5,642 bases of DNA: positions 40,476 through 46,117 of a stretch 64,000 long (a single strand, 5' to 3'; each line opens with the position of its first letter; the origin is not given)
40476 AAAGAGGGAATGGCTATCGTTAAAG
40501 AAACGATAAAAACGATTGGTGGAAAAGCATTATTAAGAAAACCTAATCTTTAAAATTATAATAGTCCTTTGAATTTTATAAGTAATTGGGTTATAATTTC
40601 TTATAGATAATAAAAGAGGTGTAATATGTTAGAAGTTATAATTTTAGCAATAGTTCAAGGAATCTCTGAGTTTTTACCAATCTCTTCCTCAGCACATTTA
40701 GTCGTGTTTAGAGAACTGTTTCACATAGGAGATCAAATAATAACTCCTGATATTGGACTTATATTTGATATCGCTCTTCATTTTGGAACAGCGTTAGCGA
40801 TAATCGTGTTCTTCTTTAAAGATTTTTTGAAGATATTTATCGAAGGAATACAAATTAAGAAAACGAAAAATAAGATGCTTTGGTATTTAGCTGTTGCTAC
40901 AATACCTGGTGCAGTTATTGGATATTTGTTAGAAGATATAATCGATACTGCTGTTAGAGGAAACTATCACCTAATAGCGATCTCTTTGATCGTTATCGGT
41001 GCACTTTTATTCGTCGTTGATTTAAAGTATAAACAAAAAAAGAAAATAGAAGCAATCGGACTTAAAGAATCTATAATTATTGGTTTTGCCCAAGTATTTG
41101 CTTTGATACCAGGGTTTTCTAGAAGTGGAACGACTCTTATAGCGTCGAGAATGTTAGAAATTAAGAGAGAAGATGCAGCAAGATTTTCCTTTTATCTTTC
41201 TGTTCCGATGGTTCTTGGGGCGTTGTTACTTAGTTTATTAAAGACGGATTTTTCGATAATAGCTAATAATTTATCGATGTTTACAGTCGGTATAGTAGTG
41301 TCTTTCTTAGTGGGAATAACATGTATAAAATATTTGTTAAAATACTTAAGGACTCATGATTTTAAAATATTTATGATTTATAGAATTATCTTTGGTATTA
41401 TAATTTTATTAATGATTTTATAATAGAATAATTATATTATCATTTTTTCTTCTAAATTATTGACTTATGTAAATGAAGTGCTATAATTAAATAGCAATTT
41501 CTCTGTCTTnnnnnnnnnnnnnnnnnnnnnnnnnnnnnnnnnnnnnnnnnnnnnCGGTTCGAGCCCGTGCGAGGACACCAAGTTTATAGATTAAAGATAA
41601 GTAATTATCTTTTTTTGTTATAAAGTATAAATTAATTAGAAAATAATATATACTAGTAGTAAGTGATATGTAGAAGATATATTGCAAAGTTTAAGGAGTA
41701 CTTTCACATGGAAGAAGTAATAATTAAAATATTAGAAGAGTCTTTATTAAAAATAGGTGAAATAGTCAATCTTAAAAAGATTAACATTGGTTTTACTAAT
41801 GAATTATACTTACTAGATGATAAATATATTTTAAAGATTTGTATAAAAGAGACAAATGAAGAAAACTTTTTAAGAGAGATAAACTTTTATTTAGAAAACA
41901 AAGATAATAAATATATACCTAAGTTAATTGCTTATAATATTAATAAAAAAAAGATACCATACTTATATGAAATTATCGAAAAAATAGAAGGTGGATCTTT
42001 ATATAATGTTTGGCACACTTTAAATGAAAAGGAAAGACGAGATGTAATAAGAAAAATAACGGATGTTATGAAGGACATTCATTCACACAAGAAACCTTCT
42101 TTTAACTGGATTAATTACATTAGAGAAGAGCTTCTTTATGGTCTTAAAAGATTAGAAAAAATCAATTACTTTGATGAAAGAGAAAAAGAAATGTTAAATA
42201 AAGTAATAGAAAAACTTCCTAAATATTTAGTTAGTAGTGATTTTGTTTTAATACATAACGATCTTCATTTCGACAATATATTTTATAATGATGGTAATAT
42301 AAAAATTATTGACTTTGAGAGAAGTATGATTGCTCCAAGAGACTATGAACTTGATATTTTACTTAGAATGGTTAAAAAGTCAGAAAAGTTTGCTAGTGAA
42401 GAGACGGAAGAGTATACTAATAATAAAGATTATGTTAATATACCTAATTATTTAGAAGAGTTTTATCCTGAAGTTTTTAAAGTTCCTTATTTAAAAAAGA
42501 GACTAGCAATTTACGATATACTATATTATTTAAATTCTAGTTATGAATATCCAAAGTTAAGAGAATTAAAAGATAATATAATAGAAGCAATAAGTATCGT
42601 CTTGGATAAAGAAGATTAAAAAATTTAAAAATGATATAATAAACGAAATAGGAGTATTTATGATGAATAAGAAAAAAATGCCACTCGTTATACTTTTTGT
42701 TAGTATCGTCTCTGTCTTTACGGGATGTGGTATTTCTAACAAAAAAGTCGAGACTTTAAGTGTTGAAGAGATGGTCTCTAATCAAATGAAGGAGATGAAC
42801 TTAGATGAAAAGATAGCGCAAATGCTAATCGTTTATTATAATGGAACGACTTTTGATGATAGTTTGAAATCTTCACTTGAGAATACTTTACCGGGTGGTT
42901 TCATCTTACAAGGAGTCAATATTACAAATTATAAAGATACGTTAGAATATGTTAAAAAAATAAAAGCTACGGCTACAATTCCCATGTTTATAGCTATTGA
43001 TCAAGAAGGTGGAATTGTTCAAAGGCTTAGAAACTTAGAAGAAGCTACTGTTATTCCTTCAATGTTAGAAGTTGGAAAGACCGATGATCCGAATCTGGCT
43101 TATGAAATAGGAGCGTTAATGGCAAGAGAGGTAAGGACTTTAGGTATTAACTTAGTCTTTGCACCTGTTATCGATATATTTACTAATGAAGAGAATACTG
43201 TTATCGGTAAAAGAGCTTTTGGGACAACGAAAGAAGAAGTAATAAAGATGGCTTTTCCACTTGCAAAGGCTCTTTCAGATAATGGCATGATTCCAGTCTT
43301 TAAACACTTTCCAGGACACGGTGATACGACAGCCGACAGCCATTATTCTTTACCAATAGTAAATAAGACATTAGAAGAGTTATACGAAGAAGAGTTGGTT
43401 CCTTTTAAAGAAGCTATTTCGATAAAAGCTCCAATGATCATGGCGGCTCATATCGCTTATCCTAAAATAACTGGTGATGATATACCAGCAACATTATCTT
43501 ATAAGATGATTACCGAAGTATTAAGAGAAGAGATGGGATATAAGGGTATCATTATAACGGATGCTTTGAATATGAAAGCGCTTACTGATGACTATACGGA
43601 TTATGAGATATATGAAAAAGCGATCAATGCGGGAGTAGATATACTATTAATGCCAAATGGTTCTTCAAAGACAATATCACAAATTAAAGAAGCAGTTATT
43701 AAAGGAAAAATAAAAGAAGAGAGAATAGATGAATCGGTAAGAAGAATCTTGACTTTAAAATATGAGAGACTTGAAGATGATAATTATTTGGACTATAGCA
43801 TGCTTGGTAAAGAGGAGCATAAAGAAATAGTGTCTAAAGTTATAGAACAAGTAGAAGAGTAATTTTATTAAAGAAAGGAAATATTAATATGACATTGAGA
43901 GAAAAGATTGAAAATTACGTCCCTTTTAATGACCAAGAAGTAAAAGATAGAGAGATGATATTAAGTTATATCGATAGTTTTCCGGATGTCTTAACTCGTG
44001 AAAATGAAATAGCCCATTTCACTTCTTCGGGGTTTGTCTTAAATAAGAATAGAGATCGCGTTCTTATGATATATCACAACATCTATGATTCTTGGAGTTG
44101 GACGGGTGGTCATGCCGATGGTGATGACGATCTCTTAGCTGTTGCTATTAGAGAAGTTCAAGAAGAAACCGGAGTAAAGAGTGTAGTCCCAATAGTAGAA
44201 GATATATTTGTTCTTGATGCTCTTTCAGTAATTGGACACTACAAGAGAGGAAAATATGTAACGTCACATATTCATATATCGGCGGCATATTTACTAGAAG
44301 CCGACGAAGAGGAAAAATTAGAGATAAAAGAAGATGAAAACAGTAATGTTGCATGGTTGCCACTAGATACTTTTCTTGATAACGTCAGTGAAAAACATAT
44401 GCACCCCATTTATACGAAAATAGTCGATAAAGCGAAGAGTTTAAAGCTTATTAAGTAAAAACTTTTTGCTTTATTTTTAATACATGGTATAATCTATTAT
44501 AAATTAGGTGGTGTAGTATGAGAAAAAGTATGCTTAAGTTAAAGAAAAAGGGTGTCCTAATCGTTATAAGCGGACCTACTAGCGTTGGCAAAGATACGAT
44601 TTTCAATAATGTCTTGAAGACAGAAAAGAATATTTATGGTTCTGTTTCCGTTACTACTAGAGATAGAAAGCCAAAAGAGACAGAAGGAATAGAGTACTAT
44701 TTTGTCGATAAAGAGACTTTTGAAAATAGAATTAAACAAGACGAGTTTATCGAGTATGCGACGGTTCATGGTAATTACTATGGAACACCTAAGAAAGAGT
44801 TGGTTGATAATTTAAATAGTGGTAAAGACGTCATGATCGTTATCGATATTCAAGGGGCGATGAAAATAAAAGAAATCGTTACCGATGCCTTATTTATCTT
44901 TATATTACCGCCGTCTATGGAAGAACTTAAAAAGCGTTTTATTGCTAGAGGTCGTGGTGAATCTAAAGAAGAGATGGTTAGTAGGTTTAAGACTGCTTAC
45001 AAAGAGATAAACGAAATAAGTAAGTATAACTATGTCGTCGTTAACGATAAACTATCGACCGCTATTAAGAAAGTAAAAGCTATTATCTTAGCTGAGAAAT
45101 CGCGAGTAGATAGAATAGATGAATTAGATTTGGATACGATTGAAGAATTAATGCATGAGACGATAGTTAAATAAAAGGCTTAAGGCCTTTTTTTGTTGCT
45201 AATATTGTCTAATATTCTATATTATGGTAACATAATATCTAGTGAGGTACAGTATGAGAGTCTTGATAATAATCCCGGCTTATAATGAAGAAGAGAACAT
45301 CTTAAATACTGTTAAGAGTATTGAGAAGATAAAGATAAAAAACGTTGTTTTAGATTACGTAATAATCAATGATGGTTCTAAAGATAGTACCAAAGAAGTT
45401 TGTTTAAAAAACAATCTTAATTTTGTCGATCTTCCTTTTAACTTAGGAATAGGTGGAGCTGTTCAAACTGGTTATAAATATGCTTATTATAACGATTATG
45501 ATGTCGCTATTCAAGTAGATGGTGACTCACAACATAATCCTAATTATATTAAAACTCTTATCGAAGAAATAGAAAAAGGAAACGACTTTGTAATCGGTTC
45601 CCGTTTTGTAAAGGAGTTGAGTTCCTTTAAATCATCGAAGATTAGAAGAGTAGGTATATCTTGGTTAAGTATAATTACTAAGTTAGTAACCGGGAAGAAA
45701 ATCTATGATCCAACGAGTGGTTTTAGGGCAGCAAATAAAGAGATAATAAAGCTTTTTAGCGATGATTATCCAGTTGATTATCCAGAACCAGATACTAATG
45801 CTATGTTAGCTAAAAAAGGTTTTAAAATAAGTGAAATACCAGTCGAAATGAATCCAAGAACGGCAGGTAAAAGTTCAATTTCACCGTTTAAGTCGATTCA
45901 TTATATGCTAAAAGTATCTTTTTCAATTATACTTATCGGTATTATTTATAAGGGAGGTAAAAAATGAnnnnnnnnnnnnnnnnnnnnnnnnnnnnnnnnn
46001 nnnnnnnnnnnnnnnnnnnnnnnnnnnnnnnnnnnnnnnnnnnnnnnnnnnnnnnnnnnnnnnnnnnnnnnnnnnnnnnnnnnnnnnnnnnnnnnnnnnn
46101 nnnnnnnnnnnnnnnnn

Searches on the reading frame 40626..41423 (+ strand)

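Call 19: search_protein_families(library=pfam, proteins=[window:40626-41423:+], max_evalue=0.01)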
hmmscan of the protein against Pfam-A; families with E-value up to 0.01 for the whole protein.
window:40626-41423:+ (265 aa): 1 family
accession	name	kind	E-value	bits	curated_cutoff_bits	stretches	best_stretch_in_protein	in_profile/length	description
PF02673.24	BacA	-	1.4e-77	261.3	33.4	1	5-259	2-257/257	Bacitracin resistance protein BacA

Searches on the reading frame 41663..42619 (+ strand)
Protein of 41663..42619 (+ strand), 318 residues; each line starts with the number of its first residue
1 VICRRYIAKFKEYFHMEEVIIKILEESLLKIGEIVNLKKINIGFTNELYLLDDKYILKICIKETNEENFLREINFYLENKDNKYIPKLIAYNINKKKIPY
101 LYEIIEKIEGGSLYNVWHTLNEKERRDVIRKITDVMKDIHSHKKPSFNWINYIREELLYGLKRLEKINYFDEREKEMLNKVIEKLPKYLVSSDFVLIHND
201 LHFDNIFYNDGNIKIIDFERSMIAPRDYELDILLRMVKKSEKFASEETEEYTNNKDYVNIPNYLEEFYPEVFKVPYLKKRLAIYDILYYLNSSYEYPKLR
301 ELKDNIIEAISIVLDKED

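Call 19: search_protein_families(library=pfam, proteins=[window:41663-42619:+], max_evalue=0.01)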
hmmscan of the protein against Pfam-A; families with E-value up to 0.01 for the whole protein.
window:41663-42619:+ (318 aa): 3 families
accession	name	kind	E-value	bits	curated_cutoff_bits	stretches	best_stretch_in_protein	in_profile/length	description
PF01636.29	APH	-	5.1e-24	85.8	23.2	1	37-245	2-223/239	Phosphotransferase enzyme family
PF00069.31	Pkinase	-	8.9e-08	32.3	31.7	2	166-234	91-154/263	Protein kinase domain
PF01163.29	RIO1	-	0.00019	21.5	22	1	161-242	95-172/187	RIO domain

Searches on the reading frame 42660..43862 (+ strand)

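Call 19: search_protein_families(library=pfam, proteins=[window:42660-43862:+], max_evalue=0.01)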
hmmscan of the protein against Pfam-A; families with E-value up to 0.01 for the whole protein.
window:42660-43862:+ (400 aa): 2 families
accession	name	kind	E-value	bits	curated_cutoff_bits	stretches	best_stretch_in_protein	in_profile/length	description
PF00933.27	Glyco_hydro_3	-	8.5e-87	292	27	1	48-366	2-316/316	Glycosyl hydrolase family 3 N terminal domain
PF25509.1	DUF7916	-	0.0074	15.8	27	0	285-346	153-211/296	Domain of unknown function (DUF7916)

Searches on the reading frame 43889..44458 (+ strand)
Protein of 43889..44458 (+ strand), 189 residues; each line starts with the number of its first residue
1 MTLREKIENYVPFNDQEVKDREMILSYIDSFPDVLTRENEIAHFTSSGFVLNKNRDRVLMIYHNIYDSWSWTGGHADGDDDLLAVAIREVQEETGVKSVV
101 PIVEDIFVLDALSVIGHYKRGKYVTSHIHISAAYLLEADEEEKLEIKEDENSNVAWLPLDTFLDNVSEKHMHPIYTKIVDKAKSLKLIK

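Call 19: search_protein_families(library=pfam, proteins=[window:43889-44458:+], max_evalue=0.01)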
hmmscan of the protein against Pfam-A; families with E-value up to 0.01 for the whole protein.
window:43889-44458:+ (189 aa): 1 family
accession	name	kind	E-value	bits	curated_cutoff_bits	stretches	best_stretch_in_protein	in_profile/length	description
PF00293.34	NUDIX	-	6.2e-12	46.1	21.1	1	49-165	8-121/134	NUDIX domain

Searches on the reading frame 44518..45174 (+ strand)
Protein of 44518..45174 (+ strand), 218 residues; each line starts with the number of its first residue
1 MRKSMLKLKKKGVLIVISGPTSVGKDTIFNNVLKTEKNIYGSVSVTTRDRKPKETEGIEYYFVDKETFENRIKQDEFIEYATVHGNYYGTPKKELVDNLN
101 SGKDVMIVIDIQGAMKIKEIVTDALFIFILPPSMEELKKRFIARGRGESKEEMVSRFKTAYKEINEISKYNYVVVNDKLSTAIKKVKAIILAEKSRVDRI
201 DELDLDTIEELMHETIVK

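Call 19: search_protein_families(library=pfam, proteins=[window:44518-45174:+], max_evalue=0.01)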
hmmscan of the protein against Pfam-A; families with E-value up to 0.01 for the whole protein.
window:44518-45174:+ (218 aa): 2 families
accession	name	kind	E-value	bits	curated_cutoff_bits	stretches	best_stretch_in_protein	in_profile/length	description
PF00625.27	Guanylate_kin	-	1e-44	152.9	25.2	1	14-192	4-181/182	Guanylate kinase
PF01926.29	MMR_HSR1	-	9.9e-06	26.1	21.9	1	15-64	2-52/113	50S ribosome-binding GTPase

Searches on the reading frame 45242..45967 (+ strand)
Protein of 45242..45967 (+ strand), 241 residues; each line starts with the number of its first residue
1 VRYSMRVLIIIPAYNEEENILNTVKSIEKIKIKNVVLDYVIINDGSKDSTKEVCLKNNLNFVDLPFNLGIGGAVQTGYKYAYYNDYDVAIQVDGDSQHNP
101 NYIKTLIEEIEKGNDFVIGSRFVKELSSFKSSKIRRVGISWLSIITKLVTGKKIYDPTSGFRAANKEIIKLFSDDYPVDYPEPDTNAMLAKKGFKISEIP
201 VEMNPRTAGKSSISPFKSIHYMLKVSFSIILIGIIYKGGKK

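Call 19: search_protein_families(library=pfam, proteins=[window:45242-45967:+], max_evalue=0.01)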
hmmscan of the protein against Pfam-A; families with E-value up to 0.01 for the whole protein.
window:45242-45967:+ (241 aa): 2 families
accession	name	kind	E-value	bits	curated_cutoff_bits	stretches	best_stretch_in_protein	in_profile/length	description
PF00535.33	Glycos_transf_2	-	7.7e-25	88.2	23.3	1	9-169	2-164/168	Glycosyl transferase family 2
PF13641.12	Glyco_tranf_2_3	-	0.00014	22.4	27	1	7-129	3-131/230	Glycosyltransferase like family 2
